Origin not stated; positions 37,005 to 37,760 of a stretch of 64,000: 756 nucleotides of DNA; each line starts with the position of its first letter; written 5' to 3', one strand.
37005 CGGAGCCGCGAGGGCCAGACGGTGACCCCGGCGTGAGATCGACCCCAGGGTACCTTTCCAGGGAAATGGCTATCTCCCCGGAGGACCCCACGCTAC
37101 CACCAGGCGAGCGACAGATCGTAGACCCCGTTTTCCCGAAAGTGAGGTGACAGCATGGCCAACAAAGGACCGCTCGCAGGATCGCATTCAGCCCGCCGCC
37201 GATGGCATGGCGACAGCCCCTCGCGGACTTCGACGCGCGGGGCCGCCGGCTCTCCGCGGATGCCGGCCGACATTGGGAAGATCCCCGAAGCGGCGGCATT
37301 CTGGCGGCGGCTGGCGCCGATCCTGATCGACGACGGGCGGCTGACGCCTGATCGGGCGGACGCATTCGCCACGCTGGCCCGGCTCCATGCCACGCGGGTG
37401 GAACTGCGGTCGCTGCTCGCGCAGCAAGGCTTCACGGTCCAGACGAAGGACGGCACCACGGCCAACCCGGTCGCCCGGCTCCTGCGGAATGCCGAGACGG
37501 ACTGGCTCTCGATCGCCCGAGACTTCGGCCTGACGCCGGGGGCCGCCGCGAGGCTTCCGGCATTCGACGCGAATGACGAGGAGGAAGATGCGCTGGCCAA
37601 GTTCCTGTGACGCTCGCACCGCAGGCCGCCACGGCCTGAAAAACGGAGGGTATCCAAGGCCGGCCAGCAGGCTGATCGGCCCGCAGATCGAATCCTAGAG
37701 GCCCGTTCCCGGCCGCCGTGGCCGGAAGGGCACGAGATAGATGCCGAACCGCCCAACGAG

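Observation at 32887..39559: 6.6-kb tRNA-Arg(CCG)-integrated element with a phage-satellite (PICI-like) gene set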

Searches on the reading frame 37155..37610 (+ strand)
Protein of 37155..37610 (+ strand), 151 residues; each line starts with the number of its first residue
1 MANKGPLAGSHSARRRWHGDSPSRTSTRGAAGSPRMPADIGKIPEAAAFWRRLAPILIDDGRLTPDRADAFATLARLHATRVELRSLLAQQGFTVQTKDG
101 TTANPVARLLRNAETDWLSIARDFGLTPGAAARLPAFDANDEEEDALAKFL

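Call 4: search_protein_families(library=pfam, proteins=[window:37155-37610:+], max_evalue=0.1)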
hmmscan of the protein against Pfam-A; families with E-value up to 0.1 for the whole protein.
window:37155-37610:+ (151 aa): 2 families
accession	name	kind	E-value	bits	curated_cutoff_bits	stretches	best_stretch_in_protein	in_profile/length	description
PF05119.17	Terminase_4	-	8.8e-16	58.6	24.7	1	46-136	1-93/98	Phage terminase, small subunit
PF21848.1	DUF6907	-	0.042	14.8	26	1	14-87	32-110/116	Domain of unknown function (DUF6907)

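Call 5: search_protein_families(library=phrogs, proteins=[window:37155-37610:+], max_evalue=0.01)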
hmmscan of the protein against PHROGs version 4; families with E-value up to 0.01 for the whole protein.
window:37155-37610:+ (151 aa): 1 family
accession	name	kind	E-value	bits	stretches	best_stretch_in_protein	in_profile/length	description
phrog_83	-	head and packaging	1.1e-16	62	1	34-151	82-199/246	terminase small subunit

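Call 9: find_homologous_proteins(query=window:37155-37610:+)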
Query window:37155-37610:+ (151 aa): 19 proteins with E <= 0.001 among 372 candidates.
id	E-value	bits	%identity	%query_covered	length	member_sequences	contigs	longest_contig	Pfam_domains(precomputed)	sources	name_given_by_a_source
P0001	2.4e-91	321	98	100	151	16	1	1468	PF05119.18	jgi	-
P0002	1.9e-70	254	79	99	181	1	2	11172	PF05119.18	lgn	-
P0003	8.8e-30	122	46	89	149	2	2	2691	PF05119.18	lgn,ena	-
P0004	2.0e-29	121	45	89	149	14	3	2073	PF05119.18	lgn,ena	-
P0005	1.2e-27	115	42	96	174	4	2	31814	PF26841.1,PF05119.18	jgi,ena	-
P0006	5.5e-26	109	50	74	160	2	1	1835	PF26841.1,PF05119.18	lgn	-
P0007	2.9e-25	107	41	99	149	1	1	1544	PF05119.18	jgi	jgi:P27 family predicted phage terminase small subunit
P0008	6.8e-25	106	43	100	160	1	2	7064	PF05119.18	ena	-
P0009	4.9e-24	103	49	68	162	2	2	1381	PF05119.18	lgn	-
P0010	2.4e-21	94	38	96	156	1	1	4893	PF05119.18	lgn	-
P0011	3.3e-21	94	42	97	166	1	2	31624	PF05119.18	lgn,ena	-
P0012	4.1e-21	94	45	83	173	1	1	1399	PF05119.18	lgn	-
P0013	1.6e-20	92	41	99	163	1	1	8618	PF05119.18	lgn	-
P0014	1.6e-20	92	40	99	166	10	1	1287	PF05119.18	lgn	-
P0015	8.4e-20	89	39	89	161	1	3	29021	PF26841.1,PF05119.18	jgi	jgi:phage terminase small subunit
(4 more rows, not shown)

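Call 11: find_encoding_contigs(protein=P0002, flank=10000, max_places=4)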
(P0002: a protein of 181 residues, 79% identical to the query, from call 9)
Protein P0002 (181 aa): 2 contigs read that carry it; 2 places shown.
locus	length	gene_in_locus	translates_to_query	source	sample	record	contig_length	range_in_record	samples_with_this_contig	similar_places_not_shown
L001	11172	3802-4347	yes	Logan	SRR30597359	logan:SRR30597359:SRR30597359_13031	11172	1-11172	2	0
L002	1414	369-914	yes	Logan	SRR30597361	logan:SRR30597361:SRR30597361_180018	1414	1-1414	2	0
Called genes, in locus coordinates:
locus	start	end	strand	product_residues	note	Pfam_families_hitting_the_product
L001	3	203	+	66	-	?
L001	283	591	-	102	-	-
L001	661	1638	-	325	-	-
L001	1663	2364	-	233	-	-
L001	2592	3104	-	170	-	PF04883:HK97-gp10_like (faint)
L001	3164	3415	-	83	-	PF12728:HTH_17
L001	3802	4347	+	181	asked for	PF05119:Terminase_4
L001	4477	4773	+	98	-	-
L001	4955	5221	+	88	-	PF01726:LexA_DNA_bind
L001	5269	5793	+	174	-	-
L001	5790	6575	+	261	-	-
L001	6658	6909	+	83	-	-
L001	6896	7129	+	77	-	PF12728:HTH_17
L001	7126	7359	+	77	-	-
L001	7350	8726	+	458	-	PF03796:DnaB_C, PF13481:AAA_25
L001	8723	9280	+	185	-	-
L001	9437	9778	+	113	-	-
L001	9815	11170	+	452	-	?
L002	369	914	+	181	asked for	PF05119:Terminase_4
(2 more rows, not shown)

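Call 12: find_encoding_contigs(protein=P0005, flank=10000, max_places=3)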
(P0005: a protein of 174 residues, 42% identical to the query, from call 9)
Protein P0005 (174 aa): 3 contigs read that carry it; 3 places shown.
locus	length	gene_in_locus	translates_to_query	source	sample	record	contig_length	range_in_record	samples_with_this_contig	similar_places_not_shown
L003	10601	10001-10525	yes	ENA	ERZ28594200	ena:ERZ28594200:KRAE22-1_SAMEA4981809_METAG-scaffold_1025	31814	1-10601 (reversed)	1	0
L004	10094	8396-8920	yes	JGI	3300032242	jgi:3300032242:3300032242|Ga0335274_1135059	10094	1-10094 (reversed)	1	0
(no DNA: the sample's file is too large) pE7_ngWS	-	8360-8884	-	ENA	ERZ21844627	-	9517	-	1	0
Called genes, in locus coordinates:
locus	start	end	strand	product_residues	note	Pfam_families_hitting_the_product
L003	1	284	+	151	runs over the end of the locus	-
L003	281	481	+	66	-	-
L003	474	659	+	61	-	-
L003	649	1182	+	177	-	-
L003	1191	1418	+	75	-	-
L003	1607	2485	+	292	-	-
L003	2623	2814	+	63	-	-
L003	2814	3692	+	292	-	-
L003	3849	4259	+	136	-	-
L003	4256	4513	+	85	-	-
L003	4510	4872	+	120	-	-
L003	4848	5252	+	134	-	-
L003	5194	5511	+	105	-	-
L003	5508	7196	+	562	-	PF12789:PTR (faint), PF02839:CBM_5_12 (weak)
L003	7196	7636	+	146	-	-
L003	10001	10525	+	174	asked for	PF26841:Hendrixvirinae_terminase_S (weak), PF05119:Terminase_4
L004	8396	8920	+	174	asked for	PF26841:Hendrixvirinae_terminase_S (weak), PF05119:Terminase_4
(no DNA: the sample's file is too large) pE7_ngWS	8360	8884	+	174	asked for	PF26841:Hendrixvirinae_terminase_S (weak), PF05119:Terminase_4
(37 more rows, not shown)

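Call 14: search_protein_families(library=phrogs, proteins=[L001:283-591:-, L001:661-1638:-, L001:1663-2364:-, L001:2592-3104:-, L001:4477-4773:+, L001:5269-5793:+, L001:5790-6575:+, L001:8723-9280:+, L001:9437-9778:+, L001:9815-11170:+], max_evalue=0.01)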
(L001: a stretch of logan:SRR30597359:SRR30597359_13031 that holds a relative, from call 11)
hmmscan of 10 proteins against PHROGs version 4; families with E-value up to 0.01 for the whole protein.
L001:283-591:- (102 aa): 0 families

L001:661-1638:- (325 aa): 2 families
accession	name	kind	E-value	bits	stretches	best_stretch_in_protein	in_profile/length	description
phrog_1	-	integration and excision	3.6e-17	63.9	1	4-273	170-434/611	integrase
phrog_216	-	integration and excision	8.6e-09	35.9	1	140-274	78-224/301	integrase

L001:1663-2364:- (233 aa): 0 families

L001:2592-3104:- (170 aa): 1 family
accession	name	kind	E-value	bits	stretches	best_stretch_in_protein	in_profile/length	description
phrog_5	-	connector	7.9e-08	33.4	1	14-151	99-215/239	tail completion or Neck1 protein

L001:4477-4773:+ (98 aa): 0 families

L001:5269-5793:+ (174 aa): 0 families

L001:5790-6575:+ (261 aa): 0 families

L001:8723-9280:+ (185 aa): 2 families
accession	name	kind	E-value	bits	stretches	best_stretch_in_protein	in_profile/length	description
phrog_270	-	DNA, RNA and nucleotide metabolism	0.0014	19.1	1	76-147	52-123/383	replication initiation protein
phrog_2030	-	transcription regulation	0.0043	17.8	1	76-161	19-91/202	transcriptional regulator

L001:9437-9778:+ (113 aa): 0 families

L001:9815-11170:+ (452 aa): 2 families
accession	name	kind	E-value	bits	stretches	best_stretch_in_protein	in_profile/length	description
phrog_1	-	integration and excision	1.3e-33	118.2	1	13-385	121-444/611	integrase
phrog_216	-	integration and excision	1e-11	45.5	1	176-400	17-254/301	integrase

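Call 17: find_related_loci(query=A1, collection=genome_contigs, flank=10000)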
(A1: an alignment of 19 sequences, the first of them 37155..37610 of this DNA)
Query A1 (151 aa) in genome_contigs; peptide patterns used: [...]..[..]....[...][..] (x = any residue, [..] = any of these).
102 stretches matched a pattern; 12 encode a relative of the query (tblastn E <= 1e-3); 12 distinct loci.
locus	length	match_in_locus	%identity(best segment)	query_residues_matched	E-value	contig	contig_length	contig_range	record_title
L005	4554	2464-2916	97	1-151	4e-95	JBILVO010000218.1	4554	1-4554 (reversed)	MAG: Pirellulales bacterium isolate ME2018-08-16_3300044615_group8_bin58 Rohwer_bin1745_scaffold_35813_c1, whole genome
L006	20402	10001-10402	48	1-135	8e-34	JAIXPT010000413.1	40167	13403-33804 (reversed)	MAG: Planctomycetaceae bacterium isolate C1_MAG_00073 C1_MAG_00073_000000000154, whole genome shotgun sequence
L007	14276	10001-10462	39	1-151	6e-26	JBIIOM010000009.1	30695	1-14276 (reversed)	MAG: Pirellulales bacterium isolate ME2002-10-08pf_3300042317_group1_bin73 Rohwer_bin1721_scaffold_395_c1, whole genome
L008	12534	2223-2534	47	48-151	9e-25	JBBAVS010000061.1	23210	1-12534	MAG: Pirellulales bacterium isolate EUL_329 ctg61-EUL_329, whole genome shotgun sequence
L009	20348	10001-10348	31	33-149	1e-10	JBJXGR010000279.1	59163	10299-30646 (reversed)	MAG: Bryobacteraceae bacterium isolate F1F2.bin.195 k127_8373916, whole genome shotgun sequence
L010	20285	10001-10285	35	44-130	3e-9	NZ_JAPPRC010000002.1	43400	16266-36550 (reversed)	Pannonibacter sp. SL95 contig_214, whole genome shotgun sequence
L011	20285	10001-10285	35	44-130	4e-9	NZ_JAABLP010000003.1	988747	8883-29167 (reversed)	Pannonibacter tanglangensis strain XCT-34 XCT34_ctg003, whole genome shotgun sequence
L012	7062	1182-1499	30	45-150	5e-9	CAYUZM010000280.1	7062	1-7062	MAG TPA_asm: uncultured Solibacteraceae bacterium isolate SRP302447_co4_295 genome assembly, contig: NODE_28867_length_7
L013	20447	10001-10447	31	1-151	8e-9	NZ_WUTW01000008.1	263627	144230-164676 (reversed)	Actinomadura rayongensis strain DSM 102126 90-285609803_CB02-ArV1_contig_7, whole genome shotgun sequence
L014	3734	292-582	32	32-134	1e-7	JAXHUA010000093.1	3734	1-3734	MAG: Chloroflexota bacterium isolate MAG39_tar_biofilm MAG39_93, whole genome shotgun sequence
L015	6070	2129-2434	26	50-151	4e-7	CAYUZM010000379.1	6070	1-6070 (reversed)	MAG TPA_asm: uncultured Solibacteraceae bacterium isolate SRP302447_co4_295 genome assembly, contig: NODE_35552_length_6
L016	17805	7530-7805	33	45-130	1e-4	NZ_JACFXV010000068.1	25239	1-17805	Stappia albiluteola strain F7233 contig_68, whole genome shotgun sequence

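Call 33: search_protein_families(library=pfam, proteins=[L006:9187-9528:+, L006:10377-12056:+, L006:12057-13712:+, L006:13625-14722:+, L008:1615-1956:+, L008:2461-4119:+, L008:3720-5543:+, L007:9542-9838:+, L007:10284-12056:+, L007:11771-13327:+], max_evalue=0.001)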
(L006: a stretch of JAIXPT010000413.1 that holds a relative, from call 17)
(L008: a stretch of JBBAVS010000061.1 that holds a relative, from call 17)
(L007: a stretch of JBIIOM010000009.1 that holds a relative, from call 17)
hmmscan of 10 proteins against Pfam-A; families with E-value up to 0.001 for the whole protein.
L006:9187-9528:+ (113 aa): 0 families

L006:10377-12056:+ (559 aa): 2 families
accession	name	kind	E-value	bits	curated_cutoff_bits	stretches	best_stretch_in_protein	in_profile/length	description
PF20441.4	TerL_nuclease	-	3e-31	109.1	24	1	270-540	10-284/286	Terminase large subunit, endonuclease domain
PF03354.21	TerL_ATPase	-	8.2e-14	52.1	23.7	1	89-245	6-168/178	Terminase large subunit, ATPase domain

L006:12057-13712:+ (551 aa): 1 family
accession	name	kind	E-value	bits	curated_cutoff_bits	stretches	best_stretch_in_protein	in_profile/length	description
PF04860.17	Phage_portal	-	7.7e-62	209.7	39.1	1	79-415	2-321/321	Phage portal protein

L006:13625-14722:+ (365 aa): 1 family
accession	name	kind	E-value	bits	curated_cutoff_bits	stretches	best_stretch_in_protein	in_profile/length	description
PF04586.22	Peptidase_S78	-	5.9e-25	88.8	21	1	50-206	6-153/165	Caudovirus prohead serine protease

L008:1615-1956:+ (113 aa): 2 families
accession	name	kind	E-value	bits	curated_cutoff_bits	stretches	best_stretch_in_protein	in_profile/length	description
PF01844.29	HNH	-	2.9e-11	43.8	21.4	1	60-104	1-46/47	HNH endonuclease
PF14279.12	HNH_5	-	2.7e-06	27.7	27.5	1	60-105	1-46/56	HNH endonuclease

L008:2461-4119:+ (552 aa): 2 families
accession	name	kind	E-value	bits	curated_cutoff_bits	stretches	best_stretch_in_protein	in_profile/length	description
PF20441.4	TerL_nuclease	-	8.4e-45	153.6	24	1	261-534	6-282/286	Terminase large subunit, endonuclease domain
PF03354.21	TerL_ATPase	-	9.2e-14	52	23.7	1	83-241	6-168/178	Terminase large subunit, ATPase domain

L008:3720-5543:+ (607 aa): 1 family
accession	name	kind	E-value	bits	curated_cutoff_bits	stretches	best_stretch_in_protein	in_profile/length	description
PF04860.17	Phage_portal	-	5.4e-74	249.7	39.1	1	214-537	6-321/321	Phage portal protein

L007:9542-9838:+ (98 aa): 2 families
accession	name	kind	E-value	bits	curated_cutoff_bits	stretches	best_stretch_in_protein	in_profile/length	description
PF01844.29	HNH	-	2.6e-13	50.3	21.4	1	46-90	1-47/47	HNH endonuclease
PF14279.12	HNH_5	-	1.4e-06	28.6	27.5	1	46-90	1-46/56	HNH endonuclease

L007:10284-12056:+ (590 aa): 3 families
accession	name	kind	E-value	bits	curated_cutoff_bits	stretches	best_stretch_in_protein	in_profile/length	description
PF20441.4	TerL_nuclease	-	8.2e-43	147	24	1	296-576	6-284/286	Terminase large subunit, endonuclease domain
PF03354.21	TerL_ATPase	-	4.2e-16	59.6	23.7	1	117-276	5-168/178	Terminase large subunit, ATPase domain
PF17289.8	Terminase_6C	-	9.1e-05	22.9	22.6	1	454-571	36-152/155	Terminase RNaseH-like domain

L007:11771-13327:+ (518 aa): 1 family
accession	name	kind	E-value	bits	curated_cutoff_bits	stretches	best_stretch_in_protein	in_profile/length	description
PF04860.17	Phage_portal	-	1e-86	291.5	39.1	1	152-478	2-321/321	Phage portal protein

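Call 51: search_solved_structures(query=A1, max_evalue=1)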
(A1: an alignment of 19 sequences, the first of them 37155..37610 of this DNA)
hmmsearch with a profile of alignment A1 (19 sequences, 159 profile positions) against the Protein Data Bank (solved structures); distinct sequences matched with E-value up to 1: 0.

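Call 61: find_related_loci(query=A1, collection=viral_contigs, flank=10000)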
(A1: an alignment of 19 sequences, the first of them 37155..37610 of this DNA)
Query A1 (151 aa) in viral_contigs; peptide patterns used: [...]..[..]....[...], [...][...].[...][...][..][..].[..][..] (x = any residue, [..] = any of these).
267 stretches matched a pattern; 165 encode a relative of the query (tblastn E <= 1e-3); the best 80 are kept; 80 distinct loci.
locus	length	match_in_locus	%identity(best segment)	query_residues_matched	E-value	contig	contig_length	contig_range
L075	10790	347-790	49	1-150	8e-39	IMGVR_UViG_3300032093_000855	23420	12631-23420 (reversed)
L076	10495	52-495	49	1-150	4e-38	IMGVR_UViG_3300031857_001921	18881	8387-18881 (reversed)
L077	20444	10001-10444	49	1-150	3e-38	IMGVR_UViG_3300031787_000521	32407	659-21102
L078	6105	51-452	49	1-135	2e-33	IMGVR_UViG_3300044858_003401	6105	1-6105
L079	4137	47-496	45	1-150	8e-33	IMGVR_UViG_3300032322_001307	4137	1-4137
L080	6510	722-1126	44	1-135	4e-32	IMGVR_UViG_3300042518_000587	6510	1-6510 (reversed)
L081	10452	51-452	49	1-135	3e-32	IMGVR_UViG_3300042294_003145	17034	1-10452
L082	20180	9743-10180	45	1-145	3e-32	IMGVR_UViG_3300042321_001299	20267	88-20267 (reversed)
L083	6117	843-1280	45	1-145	3e-32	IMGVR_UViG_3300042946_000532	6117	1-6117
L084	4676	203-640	43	1-145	5e-32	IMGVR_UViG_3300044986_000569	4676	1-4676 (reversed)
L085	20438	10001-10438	45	1-145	3e-32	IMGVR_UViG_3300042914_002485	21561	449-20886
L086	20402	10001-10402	49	1-135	3e-32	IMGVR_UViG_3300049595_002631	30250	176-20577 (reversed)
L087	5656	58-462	44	1-135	4e-32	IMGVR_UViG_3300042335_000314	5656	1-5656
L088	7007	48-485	43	1-145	7e-32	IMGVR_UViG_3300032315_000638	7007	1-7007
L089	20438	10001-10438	43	1-145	7e-32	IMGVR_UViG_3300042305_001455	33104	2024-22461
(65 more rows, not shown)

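Call 75: find_encoding_contigs(protein=window:37155-37610:+, flank=10000, max_places=10)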
Protein window:37155-37610:+ (151 aa): 23 contigs read that carry it; 10 places shown.
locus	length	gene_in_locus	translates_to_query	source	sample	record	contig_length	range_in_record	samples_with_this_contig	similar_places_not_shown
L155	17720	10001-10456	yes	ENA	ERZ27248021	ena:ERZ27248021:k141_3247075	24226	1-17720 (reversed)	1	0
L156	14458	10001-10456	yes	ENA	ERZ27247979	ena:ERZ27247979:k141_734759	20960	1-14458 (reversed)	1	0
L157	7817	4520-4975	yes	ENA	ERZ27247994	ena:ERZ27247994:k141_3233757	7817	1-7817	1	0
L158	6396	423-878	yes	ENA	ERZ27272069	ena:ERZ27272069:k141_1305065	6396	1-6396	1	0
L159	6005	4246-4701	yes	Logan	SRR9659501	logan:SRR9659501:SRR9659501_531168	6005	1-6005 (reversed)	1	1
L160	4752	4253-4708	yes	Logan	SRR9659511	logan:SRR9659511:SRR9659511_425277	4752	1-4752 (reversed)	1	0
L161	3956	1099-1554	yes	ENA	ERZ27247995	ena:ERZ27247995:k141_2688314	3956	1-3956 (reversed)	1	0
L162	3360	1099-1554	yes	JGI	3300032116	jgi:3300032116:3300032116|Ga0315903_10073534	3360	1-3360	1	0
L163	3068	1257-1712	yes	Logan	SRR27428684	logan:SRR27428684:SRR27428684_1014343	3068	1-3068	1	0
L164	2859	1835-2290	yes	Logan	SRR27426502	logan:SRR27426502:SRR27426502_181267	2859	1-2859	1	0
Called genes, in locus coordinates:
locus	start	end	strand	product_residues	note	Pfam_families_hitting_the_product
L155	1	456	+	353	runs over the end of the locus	PF00535:Glycos_transf_2, PF13641:Glyco_tranf_2_3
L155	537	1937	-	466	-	PF13439:Glyco_transf_4, PF13579:Glyco_trans_4_4 (weak), PF20706:GT4-conflict (faint), PF13524:Glyco_trans_1_2, PF13692:Glyco_trans_1_4, PF00534:Glycos_transf_1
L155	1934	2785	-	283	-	PF13489:Methyltransf_23 (faint), PF08242:Methyltransf_12 (weak), PF08241:Methyltransf_11, PF13649:Methyltransf_25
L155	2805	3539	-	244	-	PF05711:TylF, PF13578:Methyltransf_24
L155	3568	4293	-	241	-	PF00685:Sulfotransfer_1, PF13469:Sulfotransfer_3 (faint)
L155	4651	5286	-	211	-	-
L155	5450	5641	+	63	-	-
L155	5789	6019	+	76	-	-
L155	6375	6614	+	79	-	-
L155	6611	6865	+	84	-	-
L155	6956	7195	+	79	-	PF12728:HTH_17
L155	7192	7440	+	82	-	-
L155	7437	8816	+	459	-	PF03796:DnaB_C, PF13481:AAA_25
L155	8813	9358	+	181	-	-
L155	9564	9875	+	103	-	-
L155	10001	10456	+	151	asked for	PF05119:Terminase_4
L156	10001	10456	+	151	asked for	PF05119:Terminase_4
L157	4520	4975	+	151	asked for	PF05119:Terminase_4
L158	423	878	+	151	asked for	PF05119:Terminase_4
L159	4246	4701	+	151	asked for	PF05119:Terminase_4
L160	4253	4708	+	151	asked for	PF05119:Terminase_4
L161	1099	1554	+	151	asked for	PF05119:Terminase_4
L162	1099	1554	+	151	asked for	PF05119:Terminase_4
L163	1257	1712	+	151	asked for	PF05119:Terminase_4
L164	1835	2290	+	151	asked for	PF05119:Terminase_4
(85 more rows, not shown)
